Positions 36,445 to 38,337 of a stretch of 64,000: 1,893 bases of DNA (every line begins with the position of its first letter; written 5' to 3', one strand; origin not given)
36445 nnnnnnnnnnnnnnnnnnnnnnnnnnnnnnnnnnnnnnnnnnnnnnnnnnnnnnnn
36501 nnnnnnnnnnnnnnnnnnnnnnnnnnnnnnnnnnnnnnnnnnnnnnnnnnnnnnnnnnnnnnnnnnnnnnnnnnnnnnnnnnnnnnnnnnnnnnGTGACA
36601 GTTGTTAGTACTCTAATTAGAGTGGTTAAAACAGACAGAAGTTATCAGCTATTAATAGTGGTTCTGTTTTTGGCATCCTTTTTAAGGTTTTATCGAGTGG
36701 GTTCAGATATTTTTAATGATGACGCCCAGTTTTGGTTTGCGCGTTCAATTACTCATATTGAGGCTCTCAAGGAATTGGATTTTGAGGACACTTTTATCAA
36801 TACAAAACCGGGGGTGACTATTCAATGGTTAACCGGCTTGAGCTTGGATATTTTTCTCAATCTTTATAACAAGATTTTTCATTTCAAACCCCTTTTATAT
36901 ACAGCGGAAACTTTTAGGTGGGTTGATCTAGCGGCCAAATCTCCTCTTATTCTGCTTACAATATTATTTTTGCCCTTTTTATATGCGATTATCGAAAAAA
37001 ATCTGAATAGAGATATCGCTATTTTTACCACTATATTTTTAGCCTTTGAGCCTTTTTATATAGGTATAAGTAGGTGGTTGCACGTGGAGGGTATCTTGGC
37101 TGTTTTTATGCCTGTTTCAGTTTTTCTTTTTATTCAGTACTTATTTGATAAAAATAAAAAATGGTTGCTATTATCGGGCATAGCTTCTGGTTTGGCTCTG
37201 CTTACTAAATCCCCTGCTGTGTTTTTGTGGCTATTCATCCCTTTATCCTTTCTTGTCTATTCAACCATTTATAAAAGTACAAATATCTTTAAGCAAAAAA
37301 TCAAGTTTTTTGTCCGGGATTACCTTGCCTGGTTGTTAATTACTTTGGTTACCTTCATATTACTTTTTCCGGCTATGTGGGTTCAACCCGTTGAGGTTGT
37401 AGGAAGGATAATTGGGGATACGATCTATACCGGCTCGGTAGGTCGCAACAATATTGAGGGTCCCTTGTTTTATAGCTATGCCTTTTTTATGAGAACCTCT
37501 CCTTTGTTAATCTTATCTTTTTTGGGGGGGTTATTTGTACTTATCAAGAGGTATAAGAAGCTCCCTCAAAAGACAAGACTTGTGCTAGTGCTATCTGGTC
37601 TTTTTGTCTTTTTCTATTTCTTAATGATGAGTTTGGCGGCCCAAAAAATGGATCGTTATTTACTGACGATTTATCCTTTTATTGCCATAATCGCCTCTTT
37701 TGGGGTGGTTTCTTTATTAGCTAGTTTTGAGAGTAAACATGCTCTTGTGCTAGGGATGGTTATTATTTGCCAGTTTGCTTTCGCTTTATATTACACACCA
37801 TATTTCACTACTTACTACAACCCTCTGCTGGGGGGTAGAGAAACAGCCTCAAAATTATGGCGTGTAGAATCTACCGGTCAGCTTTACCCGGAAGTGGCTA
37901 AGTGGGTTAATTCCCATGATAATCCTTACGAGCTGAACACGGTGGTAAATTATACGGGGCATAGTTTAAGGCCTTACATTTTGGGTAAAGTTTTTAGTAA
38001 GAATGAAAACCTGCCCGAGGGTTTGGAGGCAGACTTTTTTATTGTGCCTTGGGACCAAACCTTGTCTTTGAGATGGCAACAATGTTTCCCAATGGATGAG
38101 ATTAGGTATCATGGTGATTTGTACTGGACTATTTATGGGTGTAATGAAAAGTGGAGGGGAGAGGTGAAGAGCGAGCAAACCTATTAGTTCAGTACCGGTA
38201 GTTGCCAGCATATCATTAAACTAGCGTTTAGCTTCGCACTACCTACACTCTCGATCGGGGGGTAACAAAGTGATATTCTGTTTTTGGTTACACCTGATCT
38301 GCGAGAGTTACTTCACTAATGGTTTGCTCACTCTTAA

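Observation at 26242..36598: Tandem paralog family sharing an N-terminal RxWGI...GFPF(L)YHPDEP motif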

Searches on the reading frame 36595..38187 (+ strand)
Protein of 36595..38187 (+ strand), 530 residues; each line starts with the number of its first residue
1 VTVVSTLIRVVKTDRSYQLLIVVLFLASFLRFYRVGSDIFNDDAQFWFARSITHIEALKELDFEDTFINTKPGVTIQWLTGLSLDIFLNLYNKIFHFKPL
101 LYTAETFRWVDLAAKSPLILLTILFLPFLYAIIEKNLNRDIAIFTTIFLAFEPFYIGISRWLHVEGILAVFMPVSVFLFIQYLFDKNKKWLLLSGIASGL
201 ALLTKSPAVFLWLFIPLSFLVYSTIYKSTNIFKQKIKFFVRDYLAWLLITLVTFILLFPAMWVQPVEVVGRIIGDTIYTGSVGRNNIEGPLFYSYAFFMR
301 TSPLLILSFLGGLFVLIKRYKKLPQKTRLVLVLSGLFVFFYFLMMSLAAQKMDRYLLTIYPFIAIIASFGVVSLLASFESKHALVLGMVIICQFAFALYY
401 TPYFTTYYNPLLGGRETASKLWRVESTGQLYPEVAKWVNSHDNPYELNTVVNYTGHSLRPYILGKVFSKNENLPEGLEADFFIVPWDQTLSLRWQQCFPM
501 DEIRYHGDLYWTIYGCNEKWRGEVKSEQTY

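Call 4: search_protein_families(library=pfam, proteins=[window:36595-38187:+], max_evalue=0.01)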
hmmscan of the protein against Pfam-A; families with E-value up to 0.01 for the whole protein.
window:36595-38187:+ (530 aa): 2 families
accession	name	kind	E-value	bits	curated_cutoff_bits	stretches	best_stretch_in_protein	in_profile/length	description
PF13231.12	PMT_2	-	4.7e-11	43.6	26.1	1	112-239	22-145/160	Dolichyl-phosphate-mannose-protein mannosyltransferase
PF02366.24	PMT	-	1.1e-10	42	22.7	1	119-258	90-237/245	Dolichyl-phosphate-mannose-protein mannosyltransferase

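Call 7: search_protein_families(library=ncbifam, proteins=[window:36595-38187:+], max_evalue=0.01)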
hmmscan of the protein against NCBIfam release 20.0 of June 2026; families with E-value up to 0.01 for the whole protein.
window:36595-38187:+ (530 aa): 1 family
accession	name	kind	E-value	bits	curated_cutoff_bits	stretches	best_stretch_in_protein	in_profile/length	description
TIGR03663.1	TIGR03663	subfamily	8.9e-06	25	126.25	1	124-378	82-345/435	flippase activity-associated protein Agl23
